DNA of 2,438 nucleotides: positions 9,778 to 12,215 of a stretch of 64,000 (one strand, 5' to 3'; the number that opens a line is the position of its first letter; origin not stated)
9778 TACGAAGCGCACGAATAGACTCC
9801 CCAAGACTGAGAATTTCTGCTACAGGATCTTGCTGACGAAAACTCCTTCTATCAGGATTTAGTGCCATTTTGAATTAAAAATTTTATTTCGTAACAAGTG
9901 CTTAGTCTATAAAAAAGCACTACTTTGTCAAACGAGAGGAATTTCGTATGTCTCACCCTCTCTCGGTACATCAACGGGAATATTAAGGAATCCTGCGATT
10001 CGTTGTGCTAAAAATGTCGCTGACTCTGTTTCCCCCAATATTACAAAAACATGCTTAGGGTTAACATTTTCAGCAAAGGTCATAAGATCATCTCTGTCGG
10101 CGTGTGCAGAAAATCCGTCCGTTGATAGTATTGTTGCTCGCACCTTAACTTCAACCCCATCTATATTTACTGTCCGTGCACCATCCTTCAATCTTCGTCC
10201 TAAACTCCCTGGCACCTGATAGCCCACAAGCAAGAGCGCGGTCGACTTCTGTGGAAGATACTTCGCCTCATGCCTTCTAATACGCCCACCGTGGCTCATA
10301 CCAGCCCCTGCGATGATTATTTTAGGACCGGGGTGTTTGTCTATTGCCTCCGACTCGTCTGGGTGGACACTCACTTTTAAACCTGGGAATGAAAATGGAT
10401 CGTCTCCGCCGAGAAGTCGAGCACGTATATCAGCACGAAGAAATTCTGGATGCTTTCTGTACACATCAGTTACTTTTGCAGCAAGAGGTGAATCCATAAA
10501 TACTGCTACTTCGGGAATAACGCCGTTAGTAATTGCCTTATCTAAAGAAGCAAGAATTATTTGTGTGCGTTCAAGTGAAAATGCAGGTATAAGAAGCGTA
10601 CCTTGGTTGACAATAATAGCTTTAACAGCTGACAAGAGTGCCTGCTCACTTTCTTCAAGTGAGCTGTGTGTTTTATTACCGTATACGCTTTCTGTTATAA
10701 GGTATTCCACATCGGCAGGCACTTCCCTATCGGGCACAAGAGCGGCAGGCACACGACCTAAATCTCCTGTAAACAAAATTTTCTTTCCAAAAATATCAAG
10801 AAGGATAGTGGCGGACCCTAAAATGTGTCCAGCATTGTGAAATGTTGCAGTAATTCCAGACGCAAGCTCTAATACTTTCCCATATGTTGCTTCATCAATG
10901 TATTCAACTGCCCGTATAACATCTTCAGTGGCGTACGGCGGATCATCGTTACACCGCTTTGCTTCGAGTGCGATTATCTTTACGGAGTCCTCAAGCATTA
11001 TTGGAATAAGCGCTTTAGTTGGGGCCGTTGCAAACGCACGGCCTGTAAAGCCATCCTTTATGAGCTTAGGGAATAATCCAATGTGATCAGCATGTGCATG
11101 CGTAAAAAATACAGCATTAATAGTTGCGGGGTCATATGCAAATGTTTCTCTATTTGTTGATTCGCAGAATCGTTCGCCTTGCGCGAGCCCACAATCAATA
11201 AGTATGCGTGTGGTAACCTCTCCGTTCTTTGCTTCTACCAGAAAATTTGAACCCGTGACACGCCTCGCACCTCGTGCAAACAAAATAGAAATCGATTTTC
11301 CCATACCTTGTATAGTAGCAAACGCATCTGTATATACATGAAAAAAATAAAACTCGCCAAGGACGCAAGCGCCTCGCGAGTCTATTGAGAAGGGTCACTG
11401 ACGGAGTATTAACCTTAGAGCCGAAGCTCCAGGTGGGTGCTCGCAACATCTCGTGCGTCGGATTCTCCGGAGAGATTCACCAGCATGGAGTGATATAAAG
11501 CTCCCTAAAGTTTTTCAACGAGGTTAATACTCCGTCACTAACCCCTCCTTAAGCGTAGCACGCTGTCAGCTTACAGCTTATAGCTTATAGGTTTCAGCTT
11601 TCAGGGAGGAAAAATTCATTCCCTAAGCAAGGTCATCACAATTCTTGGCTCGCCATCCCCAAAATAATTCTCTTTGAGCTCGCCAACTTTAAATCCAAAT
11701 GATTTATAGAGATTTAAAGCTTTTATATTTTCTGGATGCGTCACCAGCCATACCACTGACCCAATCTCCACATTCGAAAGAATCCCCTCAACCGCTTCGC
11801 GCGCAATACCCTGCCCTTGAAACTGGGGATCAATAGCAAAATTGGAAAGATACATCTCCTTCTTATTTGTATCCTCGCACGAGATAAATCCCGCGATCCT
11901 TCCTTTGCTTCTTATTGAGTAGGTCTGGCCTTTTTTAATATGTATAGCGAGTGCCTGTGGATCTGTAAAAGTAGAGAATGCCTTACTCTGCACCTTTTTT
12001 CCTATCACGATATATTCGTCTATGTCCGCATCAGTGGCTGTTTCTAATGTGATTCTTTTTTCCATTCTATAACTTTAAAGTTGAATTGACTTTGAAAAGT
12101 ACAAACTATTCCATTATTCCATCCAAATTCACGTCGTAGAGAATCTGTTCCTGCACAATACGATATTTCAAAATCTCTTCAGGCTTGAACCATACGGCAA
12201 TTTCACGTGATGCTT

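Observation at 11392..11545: About 150-nt element closed by a 22-bp helix in the GNAT / beta-CASP intergenic gap: unassigned structured RNA or a MITE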

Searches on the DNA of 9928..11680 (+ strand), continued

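Call 49: search_with_rna_model(model_id=R2, sources=[L130, L098, window], max_evalue=0.001, show_alignments=3)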
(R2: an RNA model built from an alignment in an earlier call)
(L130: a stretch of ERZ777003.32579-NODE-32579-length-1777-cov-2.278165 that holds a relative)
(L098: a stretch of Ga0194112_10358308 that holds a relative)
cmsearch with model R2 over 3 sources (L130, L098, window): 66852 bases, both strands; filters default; matches with E-value up to 0.001: 3.
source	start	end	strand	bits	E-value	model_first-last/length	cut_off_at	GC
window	11387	11548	-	129.8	1.5e-26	1-153/153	no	0.51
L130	427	576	-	50.5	3.9e-09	1-153/153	no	0.59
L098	863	1022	+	44.7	7.5e-08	1-153/153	no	0.54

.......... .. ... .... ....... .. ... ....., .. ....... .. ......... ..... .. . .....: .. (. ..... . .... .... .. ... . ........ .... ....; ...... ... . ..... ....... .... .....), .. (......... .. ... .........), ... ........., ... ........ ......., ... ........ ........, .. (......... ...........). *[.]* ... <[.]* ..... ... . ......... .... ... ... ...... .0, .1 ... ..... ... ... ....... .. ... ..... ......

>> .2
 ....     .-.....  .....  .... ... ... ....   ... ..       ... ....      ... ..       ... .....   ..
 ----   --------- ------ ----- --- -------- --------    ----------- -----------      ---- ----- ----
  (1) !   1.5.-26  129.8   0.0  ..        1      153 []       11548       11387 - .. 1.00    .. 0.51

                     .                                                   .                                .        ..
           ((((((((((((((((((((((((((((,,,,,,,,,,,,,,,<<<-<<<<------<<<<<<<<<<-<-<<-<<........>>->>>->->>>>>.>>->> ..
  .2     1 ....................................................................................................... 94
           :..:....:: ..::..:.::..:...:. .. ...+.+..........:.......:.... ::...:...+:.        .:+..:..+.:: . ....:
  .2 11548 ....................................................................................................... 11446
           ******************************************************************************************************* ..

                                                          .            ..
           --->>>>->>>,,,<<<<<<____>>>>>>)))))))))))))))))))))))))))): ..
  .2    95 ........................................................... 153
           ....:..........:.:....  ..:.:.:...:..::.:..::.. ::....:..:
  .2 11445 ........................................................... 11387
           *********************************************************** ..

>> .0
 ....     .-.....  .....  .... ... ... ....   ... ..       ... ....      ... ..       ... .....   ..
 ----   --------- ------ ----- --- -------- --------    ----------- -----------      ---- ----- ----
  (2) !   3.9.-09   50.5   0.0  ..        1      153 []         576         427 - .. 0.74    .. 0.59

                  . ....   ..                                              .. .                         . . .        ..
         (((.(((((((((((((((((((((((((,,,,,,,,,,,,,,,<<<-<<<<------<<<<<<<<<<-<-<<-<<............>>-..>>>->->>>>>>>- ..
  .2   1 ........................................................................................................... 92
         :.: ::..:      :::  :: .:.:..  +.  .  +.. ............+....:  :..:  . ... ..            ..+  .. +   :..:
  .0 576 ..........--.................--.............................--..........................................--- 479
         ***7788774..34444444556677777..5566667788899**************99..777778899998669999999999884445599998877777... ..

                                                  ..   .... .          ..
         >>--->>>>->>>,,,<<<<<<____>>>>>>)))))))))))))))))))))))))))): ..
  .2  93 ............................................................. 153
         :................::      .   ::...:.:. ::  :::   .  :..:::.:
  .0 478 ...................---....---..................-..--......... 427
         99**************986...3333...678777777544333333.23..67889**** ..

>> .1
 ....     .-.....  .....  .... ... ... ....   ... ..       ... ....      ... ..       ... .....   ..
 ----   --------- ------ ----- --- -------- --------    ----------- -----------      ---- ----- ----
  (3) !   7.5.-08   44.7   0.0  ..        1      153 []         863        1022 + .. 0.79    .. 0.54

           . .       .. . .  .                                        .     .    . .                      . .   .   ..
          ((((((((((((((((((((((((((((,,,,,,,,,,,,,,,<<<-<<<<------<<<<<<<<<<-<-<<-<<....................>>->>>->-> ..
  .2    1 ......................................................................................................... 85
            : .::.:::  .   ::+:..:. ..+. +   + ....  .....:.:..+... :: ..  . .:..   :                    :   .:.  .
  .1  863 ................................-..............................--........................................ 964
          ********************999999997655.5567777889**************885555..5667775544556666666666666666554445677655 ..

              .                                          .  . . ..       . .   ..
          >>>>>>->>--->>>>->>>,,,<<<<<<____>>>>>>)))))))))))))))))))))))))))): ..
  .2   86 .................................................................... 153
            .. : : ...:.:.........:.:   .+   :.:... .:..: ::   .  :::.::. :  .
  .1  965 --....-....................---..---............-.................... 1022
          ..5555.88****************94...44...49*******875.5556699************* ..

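Call 63: search_rna_families(sources=[L185, L181, L161, L186, L198, L179, L166, L175, L167, L170, L162, L184, L168, L182, L177, L115, L109, L157, L104, L095], threshold=evalue, max_evalue=1)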
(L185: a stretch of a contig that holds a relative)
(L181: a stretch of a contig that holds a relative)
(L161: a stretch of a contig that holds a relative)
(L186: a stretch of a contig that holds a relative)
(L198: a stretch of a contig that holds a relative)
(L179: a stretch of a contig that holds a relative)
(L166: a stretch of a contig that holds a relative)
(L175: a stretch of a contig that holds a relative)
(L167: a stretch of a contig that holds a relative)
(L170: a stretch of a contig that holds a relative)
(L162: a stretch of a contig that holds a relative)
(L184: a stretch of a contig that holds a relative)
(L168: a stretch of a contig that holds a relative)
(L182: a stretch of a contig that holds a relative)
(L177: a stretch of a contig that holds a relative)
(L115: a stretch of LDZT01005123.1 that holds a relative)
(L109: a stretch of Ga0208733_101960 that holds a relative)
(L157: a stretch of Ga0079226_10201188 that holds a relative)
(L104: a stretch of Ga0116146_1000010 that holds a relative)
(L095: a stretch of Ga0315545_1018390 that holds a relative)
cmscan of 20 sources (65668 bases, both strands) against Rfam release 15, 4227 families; matches with E-value up to 1: 22.
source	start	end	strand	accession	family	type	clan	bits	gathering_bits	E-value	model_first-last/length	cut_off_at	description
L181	520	710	+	RF00013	6S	Gene;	-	86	46.4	1.4e-15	1-187/187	no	6S / SsrS RNA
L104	2043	2230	-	RF00013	6S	Gene;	-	77.6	46.4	1.4e-13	1-187/187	no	6S / SsrS RNA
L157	391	576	-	RF00013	6S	Gene;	-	76.3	46.4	3e-13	1-187/187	no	6S / SsrS RNA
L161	864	1045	-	RF00013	6S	Gene;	-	70.9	46.4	5.7e-12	1-187/187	no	6S / SsrS RNA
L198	3840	3912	-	RF00005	tRNA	Gene; tRNA;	CL00001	70.7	29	2.1e-13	1-71/71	no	tRNA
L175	181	364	+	RF00013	6S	Gene;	-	65.7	46.4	9.8e-11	1-187/187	no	6S / SsrS RNA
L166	2323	2502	+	RF00013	6S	Gene;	-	60.7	46.4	1.5e-09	1-187/187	no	6S / SsrS RNA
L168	178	357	+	RF00013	6S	Gene;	-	57.8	46.4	7.4e-09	1-187/187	no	6S / SsrS RNA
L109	1395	1567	+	RF00013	6S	Gene;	-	57.6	46.4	8.1e-09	1-187/187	no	6S / SsrS RNA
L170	707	882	+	RF00013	6S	Gene;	-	57.3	46.4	9.7e-09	1-187/187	no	6S / SsrS RNA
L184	247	428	+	RF00013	6S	Gene;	-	56.7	46.4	1.4e-08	1-187/187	no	6S / SsrS RNA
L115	3162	3332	-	RF00013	6S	Gene;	-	56.1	46.4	1.9e-08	1-187/187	no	6S / SsrS RNA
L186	1329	1510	-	RF00013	6S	Gene;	-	53.7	46.4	6.9e-08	1-187/187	no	6S / SsrS RNA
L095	645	715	-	RF00005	tRNA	Gene; tRNA;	CL00001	52.8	29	1.7e-08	1-71/71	no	tRNA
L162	1511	1695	-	RF00013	6S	Gene;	-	52.5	46.4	1.4e-07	1-187/187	no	6S / SsrS RNA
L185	733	899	-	RF00013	6S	Gene;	-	50.4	46.4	4.4e-07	1-187/187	no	6S / SsrS RNA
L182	6344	6516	-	RF00013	6S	Gene;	-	38.3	46.4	0.00034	1-187/187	no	6S / SsrS RNA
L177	195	367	+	RF00013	6S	Gene;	-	36.5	46.4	0.00086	1-187/187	no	6S / SsrS RNA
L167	1417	1578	-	RF00013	6S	Gene;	-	34.3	46.4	0.003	1-187/187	no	6S / SsrS RNA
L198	2349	2463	+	RF00013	6S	Gene;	-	30.4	46.4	0.024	37-150/187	no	6S / SsrS RNA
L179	1110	1278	+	RF00013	6S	Gene;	-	29.1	46.4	0.052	1-187/187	no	6S / SsrS RNA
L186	4640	4727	-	RF01196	snoZ30a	Gene; snRNA; snoRNA; CD-box;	-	22.5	80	0.92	1-92/92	no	Small nucleolar RNA Z30a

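Call 64: search_with_rna_model(model_id=R2, sources=[L098, L130, L108, L099, L181, L104, L157, L161, L175, L166, L168, L109, L170, L184, L115, L186, L162, L185], max_evalue=0.01, make_alignment=true)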
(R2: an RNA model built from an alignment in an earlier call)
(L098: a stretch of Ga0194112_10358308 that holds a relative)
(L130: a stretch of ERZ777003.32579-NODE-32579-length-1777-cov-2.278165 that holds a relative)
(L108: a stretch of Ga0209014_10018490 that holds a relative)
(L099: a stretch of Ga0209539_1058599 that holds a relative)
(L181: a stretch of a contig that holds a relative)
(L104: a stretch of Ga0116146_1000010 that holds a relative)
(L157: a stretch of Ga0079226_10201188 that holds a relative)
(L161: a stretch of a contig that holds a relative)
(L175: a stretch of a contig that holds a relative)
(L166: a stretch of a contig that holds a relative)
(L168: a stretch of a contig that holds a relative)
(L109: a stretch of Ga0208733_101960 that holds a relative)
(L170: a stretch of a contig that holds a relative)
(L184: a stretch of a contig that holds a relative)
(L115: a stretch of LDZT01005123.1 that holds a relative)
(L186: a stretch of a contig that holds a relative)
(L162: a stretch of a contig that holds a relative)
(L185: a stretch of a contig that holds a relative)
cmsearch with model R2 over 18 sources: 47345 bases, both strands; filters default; matches with E-value up to 0.01: 18.
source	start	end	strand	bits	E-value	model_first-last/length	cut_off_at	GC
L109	1408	1554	+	51.4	1.8e-09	1-153/153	no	0.66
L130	427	576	-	50.5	2.8e-09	1-153/153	no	0.59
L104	2059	2213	-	50.3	3.2e-09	1-153/153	no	0.64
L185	746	891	-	49.8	4.1e-09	1-153/153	no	0.66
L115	3175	3319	-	48.4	8.1e-09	1-153/153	no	0.67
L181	537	693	+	47.3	1.5e-08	1-153/153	no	0.57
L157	407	560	-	46.9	1.8e-08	1-153/153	no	0.38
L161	883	1024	-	46.6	2e-08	1-153/153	no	0.51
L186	1348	1488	-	46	2.8e-08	1-153/153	no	0.46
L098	863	1022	+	44.7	5.3e-08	1-153/153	no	0.54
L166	2337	2489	+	39.9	6.2e-07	1-153/153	no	0.66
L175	193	352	+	39.1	9.1e-07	1-153/153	no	0.62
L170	719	870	+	38.7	1.1e-06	1-153/153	no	0.65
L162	1523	1683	-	37.7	1.9e-06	1-153/153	no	0.6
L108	3058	3208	+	35.2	6.7e-06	1-153/153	no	0.66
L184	261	415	+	34.9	7.5e-06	1-153/153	no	0.63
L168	192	344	+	33.1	1.9e-05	1-153/153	no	0.65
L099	379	533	+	33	2e-05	1-153/153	no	0.63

Alignment A6: 18 matches aligned to the model, 215 columns, each read 5' to 3' on its own strand. Consensus structure (alignment columns), stored with it:
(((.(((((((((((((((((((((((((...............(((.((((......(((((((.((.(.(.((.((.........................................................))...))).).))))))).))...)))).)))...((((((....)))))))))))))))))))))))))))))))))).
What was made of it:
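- The CPR-only model R2 hits all 18 certified 6S RNAs full length at 33-51 bits (call 64).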

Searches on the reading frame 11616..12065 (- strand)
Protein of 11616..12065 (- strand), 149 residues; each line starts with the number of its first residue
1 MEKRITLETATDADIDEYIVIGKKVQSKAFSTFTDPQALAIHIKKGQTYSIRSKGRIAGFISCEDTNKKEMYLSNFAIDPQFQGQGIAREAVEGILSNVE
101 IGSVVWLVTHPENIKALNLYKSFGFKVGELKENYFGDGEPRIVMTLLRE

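Call 11: search_protein_families(library=pfam, proteins=[window:11616-12065:-])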
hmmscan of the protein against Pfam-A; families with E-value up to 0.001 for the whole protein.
window:11616-12065:- (149 aa): 5 families
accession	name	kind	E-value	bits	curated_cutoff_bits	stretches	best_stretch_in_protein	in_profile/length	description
PF00583.31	Acetyltransf_1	-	2.8e-13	50.6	20.7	1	42-125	26-116/116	Acetyltransferase (GNAT) family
PF13673.13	Acetyltransf_10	-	2.3e-12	47.4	23.6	1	26-128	9-110/128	Acetyltransferase (GNAT) domain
PF13508.13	Acetyltransf_7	-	1.4e-10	41.8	27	1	46-127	3-84/84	Acetyltransferase (GNAT) domain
PF13302.13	Acetyltransf_3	-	2.1e-08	35.4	25.4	1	4-126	1-138/138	Acetyltransferase (GNAT) domain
PF08445.16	FR47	-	0.00038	20.8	22.1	1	71-128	22-80/86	FR47-like protein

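Call 51: search_protein_families(library=ncbifam, proteins=[window:11616-12065:-])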
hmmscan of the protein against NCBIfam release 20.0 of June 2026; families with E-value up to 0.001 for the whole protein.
window:11616-12065:- (149 aa): 7 families
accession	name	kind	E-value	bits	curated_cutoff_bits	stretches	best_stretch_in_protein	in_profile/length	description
TIGR01575.1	rimI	equivalog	3.5e-14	53.1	86.4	1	24-144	7-132/132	ribosomal protein S18-alanine N-acetyltransferase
NF007025.1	PRK09491.1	equivalog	1.7e-10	41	173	1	48-138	41-132/145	ribosomal protein S18-alanine N-acetyltransferase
NF011709.0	PRK15130.1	equivalog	9.7e-08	32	218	1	28-144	39-160/186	spermidine N1-acetyltransferase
TIGR03585.1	PseH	equivalog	0.00012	22.2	93.1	1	48-134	53-142/156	UDP-4-amino-4,6-dideoxy-N-acetyl-beta-L-altrosamine N-acetyltransferase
TIGR02406.1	ectoine_EctA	equivalog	0.00017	21.6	120.6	1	53-126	47-124/157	diaminobutyrate acetyltransferase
NF007853.0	PRK10562.1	equivalog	0.00021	21.6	125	1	42-129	44-124/146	N-acetyltransferase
NF008212.0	PRK10975.1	equivalog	0.00035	20.5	219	0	53-128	146-223/232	dTDP-4-amino-4,6-dideoxy-D-galactose acyltransferase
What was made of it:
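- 11616..12065 (-): GNAT (RimI-like) acetyltransferase gene, a lineage-specific insertion between ndk and the RNA gene. Pfam and NCBIfam (calls 11, 51).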
